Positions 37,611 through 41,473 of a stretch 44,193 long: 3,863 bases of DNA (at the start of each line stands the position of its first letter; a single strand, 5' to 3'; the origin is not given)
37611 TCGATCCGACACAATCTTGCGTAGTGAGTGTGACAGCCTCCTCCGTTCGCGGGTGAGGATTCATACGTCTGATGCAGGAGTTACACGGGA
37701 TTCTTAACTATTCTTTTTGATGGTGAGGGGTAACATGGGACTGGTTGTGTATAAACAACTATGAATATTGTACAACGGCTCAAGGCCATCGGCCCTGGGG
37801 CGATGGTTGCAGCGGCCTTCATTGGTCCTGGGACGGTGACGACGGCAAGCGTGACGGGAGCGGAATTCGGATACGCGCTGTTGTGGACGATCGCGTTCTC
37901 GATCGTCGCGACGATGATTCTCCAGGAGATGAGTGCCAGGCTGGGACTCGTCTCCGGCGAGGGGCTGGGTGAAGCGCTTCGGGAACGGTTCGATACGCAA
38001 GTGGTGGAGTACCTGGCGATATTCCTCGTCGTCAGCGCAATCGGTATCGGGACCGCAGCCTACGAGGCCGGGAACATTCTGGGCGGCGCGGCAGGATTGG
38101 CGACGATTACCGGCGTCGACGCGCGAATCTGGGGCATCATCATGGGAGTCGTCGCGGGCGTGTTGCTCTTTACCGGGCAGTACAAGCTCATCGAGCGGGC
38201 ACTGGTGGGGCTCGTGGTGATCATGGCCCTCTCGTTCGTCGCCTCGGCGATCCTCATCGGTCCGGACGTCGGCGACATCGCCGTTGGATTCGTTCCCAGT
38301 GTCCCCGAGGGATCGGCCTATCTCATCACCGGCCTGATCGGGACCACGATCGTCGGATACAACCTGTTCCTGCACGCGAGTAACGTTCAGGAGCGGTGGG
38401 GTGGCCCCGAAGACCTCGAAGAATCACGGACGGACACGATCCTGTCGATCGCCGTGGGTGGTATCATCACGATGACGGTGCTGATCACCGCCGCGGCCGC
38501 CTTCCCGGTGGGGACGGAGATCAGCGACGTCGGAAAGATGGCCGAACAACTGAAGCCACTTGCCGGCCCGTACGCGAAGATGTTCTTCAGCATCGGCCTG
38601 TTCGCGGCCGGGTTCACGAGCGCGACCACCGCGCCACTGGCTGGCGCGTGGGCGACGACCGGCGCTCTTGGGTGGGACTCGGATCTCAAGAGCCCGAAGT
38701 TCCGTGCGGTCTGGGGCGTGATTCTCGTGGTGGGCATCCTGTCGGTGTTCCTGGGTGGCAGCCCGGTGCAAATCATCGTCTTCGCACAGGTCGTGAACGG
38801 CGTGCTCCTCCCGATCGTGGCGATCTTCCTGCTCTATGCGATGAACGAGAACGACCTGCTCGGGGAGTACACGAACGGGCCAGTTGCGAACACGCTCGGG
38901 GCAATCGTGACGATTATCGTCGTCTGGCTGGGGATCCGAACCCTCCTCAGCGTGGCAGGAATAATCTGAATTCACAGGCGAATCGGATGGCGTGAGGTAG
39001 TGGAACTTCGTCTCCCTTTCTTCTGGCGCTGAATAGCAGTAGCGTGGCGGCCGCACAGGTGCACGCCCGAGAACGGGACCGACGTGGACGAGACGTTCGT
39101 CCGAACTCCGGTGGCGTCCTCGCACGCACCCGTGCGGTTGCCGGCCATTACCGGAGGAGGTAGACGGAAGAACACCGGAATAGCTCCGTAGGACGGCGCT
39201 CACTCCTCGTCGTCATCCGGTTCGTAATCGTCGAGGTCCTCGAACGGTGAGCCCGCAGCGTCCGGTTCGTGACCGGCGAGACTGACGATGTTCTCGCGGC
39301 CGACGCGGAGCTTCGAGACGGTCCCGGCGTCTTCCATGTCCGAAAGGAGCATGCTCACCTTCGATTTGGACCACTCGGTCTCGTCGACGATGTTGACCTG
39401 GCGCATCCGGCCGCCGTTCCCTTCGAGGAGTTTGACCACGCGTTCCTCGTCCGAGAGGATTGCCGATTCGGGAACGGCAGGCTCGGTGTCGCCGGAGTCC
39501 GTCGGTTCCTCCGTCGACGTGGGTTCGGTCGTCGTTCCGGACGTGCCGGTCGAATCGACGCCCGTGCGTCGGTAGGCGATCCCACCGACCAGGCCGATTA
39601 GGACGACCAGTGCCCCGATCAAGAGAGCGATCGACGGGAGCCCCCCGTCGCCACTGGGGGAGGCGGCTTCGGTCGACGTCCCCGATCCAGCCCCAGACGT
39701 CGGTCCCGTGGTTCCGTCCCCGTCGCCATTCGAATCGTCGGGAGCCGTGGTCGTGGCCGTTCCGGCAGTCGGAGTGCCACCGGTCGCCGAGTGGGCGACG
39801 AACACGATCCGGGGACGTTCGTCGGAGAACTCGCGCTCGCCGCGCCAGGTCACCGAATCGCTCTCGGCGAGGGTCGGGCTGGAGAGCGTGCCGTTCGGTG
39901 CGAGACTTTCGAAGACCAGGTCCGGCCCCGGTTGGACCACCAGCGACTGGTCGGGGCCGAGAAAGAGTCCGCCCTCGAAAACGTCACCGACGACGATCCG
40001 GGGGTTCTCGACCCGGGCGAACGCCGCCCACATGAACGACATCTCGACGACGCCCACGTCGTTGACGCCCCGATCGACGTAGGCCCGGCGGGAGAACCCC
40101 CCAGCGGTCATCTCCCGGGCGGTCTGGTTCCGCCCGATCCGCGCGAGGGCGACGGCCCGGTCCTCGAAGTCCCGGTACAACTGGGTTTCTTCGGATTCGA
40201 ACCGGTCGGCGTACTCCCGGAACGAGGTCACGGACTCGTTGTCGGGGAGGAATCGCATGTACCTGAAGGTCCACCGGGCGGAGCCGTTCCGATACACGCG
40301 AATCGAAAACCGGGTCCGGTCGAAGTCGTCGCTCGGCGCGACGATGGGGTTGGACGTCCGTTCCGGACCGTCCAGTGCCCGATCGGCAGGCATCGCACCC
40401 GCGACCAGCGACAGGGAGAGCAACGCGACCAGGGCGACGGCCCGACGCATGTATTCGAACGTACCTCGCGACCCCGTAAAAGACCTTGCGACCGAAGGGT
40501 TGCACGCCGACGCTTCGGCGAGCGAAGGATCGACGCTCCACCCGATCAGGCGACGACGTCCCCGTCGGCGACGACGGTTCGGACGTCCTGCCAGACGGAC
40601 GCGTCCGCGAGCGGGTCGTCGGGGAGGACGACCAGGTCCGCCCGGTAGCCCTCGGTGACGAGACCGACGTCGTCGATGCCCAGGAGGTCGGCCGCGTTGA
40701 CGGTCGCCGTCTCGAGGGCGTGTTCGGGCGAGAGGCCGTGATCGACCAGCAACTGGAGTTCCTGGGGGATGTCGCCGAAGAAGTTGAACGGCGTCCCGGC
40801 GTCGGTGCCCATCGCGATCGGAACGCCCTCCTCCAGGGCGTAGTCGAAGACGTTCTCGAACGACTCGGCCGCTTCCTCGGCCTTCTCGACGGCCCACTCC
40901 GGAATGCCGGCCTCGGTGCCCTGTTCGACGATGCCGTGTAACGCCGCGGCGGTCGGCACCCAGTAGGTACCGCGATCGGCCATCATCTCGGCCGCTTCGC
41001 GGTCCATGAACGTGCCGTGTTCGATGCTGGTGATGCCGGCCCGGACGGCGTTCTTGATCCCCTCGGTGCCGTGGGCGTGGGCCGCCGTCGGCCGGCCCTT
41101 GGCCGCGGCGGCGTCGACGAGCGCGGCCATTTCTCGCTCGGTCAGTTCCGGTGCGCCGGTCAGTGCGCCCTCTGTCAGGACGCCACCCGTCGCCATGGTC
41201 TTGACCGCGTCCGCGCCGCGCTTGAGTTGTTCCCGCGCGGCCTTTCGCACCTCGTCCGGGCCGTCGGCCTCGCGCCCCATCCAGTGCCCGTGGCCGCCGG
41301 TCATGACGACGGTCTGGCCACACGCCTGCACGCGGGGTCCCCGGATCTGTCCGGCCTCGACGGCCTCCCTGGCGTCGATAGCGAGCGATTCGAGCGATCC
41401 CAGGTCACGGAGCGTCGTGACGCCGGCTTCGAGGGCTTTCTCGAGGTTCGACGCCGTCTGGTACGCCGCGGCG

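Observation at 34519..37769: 102-bp ungapped direct repeat (offset 3149 bp) placing the same promoter/leader module in front of pxpA and the NRAMP gene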

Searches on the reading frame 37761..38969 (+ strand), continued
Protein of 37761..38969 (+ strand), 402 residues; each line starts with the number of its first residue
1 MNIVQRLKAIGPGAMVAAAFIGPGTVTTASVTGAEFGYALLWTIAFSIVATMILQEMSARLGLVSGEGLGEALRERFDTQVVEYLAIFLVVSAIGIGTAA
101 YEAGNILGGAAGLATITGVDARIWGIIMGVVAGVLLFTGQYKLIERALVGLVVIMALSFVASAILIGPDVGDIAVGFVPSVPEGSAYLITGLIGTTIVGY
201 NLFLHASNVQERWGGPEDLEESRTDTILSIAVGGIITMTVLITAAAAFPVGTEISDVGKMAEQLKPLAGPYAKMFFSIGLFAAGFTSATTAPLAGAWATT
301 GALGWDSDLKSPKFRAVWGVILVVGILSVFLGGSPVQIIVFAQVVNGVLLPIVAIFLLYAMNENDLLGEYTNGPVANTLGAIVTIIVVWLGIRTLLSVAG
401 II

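Call 53: find_encoding_contigs(protein=P0078, flank=7000, max_places=1)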
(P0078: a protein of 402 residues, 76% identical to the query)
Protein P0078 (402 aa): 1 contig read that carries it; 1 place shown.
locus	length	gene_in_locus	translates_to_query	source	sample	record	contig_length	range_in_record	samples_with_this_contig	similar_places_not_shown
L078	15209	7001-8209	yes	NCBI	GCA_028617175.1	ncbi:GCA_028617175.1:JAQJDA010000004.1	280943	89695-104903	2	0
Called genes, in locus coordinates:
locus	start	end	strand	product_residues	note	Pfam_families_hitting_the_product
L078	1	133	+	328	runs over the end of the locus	PF00710:Asparaginase, PF17763:Asparaginase_C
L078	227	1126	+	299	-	PF01522:Polysacc_deac_1, PF10096:DUF2334 (weak)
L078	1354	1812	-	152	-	-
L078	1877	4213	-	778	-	PF00270:DEAD, PF00271:Helicase_C, PF09369:MZB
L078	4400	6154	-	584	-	PF00488:MutS_V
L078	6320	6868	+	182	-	PF01402:RHH_1 (weak)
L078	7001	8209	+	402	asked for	PF01566:Nramp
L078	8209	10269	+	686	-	PF05378:Hydant_A_N, PF01968:Hydantoinase_A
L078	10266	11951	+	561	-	PF02538:Hydantoinase_B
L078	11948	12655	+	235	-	PF01177:Asp_Glu_race (faint), PF17645:Amdase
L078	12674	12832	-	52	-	-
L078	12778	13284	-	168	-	-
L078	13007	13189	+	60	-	-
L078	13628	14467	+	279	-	PF01040:UbiA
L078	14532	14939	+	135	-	PF13380:CoA_binding_2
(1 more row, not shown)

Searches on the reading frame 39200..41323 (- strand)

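Call 7: search_protein_families(library=pfam, proteins=[window:39200-41323:-], max_evalue=0.01)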
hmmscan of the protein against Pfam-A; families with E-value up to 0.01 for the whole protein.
window:39200-41323:- (707 aa): 3 families
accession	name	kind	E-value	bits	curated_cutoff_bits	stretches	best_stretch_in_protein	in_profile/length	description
PF24034.1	DUF7343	-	6.7e-29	100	27.6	1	622-682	1-61/62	Domain of unknown function (DUF7343)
PF24036.1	DUF7345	-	2.8e-24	86.2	27.5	1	341-466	2-129/132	Domain of unknown function (DUF7345)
PF09339.16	HTH_IclR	-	0.0015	18.7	22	1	629-671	8-50/52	IclR helix-turn-helix domain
